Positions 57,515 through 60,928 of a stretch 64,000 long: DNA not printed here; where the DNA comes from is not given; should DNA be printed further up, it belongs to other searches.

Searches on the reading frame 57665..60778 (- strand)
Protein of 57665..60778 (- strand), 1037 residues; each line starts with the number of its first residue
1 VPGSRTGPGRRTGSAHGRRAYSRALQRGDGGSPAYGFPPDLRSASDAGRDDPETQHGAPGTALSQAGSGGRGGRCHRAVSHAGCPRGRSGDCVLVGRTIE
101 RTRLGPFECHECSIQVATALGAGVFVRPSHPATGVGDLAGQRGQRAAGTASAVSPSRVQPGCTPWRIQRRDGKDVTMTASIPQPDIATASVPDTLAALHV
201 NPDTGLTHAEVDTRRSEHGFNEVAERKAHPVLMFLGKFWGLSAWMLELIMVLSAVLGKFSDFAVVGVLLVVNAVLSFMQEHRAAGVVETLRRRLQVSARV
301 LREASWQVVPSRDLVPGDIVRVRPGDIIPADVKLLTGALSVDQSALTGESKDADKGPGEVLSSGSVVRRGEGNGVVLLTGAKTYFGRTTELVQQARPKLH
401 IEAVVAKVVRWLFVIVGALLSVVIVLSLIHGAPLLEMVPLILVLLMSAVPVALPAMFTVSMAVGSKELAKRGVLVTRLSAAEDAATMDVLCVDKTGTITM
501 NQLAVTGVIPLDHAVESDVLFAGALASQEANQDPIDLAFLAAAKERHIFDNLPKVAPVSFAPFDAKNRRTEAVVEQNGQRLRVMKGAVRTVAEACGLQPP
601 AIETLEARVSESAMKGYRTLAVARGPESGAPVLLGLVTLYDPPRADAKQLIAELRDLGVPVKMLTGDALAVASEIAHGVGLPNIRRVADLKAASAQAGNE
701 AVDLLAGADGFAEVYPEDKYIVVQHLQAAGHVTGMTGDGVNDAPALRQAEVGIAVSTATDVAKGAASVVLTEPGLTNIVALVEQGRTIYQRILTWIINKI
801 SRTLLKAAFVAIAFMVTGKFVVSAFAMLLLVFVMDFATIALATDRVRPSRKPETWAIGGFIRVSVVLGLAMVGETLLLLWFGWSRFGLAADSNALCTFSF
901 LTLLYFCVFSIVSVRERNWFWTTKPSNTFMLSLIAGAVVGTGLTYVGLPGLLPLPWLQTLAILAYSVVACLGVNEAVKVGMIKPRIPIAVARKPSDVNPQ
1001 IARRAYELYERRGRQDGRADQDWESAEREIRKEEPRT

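Call 62: search_protein_families(library=pfam, proteins=[window:57665-60778:-], max_evalue=0.00001)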
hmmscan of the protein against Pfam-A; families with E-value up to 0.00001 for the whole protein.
window:57665-60778:- (1037 aa): 4 families
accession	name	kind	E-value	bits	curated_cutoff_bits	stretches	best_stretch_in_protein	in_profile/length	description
PF00122.25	E1-E2_ATPase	-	5.3e-44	150.3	28.1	1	295-471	4-181/181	E1-E2 ATPase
PF00702.32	Hydrolase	-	1.6e-19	71.5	26.4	1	487-749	1-190/191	haloacid dehalogenase-like hydrolase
PF11154.13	DUF2934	-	6.1e-11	42.2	22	1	1000-1031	5-36/37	Protein of unknown function (DUF2934)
PF00690.31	Cation_ATPase_N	-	1.8e-10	40.8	20.4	1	189-253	4-69/69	Cation transporter/ATPase, N-terminus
